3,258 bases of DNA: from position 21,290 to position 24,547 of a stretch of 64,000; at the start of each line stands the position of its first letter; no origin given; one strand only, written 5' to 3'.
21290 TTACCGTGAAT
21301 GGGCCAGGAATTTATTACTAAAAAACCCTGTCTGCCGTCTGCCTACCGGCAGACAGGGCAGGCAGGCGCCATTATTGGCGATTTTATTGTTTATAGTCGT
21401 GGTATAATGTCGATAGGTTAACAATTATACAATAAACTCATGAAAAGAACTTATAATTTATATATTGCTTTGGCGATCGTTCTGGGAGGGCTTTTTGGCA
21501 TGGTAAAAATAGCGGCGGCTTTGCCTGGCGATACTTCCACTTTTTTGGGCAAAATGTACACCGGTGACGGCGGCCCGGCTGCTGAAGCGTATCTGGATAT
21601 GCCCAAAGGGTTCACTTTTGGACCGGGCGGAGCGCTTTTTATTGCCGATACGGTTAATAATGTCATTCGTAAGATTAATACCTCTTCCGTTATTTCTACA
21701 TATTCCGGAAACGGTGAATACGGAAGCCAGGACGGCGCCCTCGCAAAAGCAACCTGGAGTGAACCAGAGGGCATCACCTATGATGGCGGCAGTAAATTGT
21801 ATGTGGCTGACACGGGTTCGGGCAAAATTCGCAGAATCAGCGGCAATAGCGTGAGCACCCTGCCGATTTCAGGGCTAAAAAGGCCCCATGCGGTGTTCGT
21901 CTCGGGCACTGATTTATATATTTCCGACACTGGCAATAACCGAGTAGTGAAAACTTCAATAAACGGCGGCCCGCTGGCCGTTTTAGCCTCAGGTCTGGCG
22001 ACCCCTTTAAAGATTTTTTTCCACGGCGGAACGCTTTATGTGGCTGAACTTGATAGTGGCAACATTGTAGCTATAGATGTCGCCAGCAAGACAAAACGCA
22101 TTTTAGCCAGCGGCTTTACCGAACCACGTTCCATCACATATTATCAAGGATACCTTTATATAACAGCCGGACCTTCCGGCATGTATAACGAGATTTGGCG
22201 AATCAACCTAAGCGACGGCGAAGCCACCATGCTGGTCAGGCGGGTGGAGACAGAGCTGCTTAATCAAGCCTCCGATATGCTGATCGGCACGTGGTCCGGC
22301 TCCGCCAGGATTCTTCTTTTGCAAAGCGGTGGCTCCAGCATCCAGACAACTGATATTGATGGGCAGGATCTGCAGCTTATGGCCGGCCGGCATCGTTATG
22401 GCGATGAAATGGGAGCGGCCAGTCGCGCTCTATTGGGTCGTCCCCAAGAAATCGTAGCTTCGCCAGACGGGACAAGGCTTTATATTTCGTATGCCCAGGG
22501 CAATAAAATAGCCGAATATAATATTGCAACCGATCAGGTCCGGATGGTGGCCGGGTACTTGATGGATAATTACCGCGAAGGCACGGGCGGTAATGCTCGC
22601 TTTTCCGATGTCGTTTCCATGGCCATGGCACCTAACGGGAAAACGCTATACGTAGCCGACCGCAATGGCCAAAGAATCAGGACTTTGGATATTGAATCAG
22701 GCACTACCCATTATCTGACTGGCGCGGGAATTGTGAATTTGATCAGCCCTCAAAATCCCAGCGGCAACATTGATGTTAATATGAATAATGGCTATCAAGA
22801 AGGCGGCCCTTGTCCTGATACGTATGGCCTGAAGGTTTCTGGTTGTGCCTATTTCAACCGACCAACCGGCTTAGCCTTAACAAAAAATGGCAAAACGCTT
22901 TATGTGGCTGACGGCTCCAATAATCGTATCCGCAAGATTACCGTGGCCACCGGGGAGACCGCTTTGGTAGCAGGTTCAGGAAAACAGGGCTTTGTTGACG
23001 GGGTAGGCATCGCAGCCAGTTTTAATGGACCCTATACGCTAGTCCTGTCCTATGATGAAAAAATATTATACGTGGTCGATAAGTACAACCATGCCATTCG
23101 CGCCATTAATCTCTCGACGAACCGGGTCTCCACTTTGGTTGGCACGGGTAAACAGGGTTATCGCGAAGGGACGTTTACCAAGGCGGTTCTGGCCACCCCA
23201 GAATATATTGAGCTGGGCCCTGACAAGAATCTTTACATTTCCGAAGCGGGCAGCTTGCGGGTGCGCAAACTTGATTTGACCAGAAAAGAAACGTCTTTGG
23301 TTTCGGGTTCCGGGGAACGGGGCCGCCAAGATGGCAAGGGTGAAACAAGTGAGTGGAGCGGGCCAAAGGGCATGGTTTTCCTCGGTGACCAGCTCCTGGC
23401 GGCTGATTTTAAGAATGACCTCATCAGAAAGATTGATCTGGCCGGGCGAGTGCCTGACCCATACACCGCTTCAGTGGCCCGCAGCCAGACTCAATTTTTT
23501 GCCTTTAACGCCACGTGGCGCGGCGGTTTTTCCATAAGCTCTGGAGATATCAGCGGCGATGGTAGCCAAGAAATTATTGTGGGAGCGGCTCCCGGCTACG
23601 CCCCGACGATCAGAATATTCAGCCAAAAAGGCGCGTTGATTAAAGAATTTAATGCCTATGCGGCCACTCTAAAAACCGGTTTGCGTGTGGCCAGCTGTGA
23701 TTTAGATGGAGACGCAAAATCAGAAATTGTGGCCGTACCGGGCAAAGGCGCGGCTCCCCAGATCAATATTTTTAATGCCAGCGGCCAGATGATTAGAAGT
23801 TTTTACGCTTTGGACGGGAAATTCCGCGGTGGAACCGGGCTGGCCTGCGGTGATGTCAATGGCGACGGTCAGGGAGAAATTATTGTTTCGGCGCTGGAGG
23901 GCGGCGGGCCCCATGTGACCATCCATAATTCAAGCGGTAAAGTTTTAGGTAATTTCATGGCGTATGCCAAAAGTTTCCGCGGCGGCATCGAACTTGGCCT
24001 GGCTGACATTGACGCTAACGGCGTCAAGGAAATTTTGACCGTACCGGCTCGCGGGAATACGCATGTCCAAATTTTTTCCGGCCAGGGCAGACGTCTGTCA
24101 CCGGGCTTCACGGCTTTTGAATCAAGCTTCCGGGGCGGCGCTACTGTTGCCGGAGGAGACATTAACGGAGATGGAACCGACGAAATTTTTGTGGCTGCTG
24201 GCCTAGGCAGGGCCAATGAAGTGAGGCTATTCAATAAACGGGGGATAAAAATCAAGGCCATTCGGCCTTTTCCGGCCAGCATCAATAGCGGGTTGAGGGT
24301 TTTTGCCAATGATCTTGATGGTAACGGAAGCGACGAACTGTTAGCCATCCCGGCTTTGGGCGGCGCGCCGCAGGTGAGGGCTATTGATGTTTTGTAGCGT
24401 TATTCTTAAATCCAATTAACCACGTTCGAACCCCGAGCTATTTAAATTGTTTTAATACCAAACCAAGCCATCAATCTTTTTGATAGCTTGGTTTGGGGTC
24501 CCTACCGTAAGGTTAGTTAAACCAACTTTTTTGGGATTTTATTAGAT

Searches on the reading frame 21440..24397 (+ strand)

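Call 42: search_protein_families(library=pfam, proteins=[window:21440-24397:+], max_evalue=0.001)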
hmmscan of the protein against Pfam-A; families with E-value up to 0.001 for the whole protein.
window:21440-24397:+ (985 aa): 9 families
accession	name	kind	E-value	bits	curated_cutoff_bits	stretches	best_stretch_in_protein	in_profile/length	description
PF01436.27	NHL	-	3.2e-22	77.8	20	1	472-499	1-27/28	NHL repeat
PF25021.1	TEN_NHL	-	2e-15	57.1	27.1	1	38-96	127-183/357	Teneurin NHL domain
PF13517.12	FG-GAP_3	-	3.5e-14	53.6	26.9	3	856-918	1-61/61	FG-GAP-like repeat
PF01839.29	FG-GAP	-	7.7e-14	51.6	22.1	1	900-925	2-31/37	FG-GAP repeat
PF08450.18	SGL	-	5.3e-09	36.5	26.3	0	475-507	136-168/246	SMP-30/Gluconolactonase/LRE-like region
PF24684.1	Vgb_lyase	-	2.5e-06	26.9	50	1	54-177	140-254/290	Virginiamycin B lyase family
PF25292.1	Beta-prop_CGLA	-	2.7e-06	27.5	26.8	0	801-839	34-69/316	Lambda-carrageenase beta-propeller domain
PF10282.15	Lactonase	-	4.4e-06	26.6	21.7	0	338-420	196-275/344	Lactonase, 7-bladed beta-propeller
PF16743.10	PliI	-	0.00075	19.6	27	0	803-828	64-90/123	Periplasmic lysozyme inhibitor of I-type lysozyme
